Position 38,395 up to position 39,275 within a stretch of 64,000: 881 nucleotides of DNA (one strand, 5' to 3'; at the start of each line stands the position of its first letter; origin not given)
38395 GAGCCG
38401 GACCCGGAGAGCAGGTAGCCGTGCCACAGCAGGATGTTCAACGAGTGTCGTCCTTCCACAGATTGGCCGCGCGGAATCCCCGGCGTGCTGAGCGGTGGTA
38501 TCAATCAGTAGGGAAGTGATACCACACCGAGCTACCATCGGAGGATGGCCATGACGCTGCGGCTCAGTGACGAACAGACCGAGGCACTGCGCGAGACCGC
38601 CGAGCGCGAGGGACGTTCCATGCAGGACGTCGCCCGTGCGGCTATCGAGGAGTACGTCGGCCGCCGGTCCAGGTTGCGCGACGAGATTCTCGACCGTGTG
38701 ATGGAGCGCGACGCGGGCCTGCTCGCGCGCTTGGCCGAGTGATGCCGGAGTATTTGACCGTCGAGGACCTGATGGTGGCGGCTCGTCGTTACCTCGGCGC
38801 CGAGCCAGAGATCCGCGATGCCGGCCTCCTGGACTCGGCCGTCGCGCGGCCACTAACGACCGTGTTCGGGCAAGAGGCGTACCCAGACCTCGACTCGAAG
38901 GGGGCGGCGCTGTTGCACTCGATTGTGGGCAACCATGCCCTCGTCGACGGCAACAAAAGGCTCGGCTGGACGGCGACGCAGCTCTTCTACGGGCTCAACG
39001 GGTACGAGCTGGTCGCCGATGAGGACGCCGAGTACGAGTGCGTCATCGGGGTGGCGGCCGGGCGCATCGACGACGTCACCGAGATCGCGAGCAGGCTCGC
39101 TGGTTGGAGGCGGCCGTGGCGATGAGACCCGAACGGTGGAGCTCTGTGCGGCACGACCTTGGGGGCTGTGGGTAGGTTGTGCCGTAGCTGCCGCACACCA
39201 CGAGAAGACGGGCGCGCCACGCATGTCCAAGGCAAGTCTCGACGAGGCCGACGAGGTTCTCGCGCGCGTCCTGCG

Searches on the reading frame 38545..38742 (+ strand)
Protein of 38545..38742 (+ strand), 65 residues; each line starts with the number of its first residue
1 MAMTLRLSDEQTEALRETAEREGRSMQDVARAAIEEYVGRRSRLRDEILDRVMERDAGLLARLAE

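Call 52: search_protein_families(library=pfam, proteins=[window:38545-38742:+], max_evalue=0.001)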
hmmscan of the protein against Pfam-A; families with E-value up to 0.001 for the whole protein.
window:38545-38742:+ (65 aa): 3 families
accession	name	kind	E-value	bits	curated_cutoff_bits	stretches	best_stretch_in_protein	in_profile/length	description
PF22513.2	FitA-like_RHH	-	2.3e-07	31.1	27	1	7-37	8-38/39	Antitoxin FitA-like, ribbon-helix-helix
PF01402.27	RHH_1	-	4e-06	27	20.5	1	4-40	3-39/39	Ribbon-helix-helix protein, copG family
PF19807.5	DUF6290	-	0.00019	22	27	1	1-37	1-38/72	Family of unknown function (DUF6290)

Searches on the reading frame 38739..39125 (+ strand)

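Call 52: search_protein_families(library=pfam, proteins=[window:38739-39125:+], max_evalue=0.001)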
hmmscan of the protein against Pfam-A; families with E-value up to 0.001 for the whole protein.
window:38739-39125:+ (128 aa): 1 family
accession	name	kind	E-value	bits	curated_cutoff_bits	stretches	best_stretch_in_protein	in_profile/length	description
PF02661.23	Fic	-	1.3e-11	45.6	24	1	9-83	5-92/93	Fic/DOC family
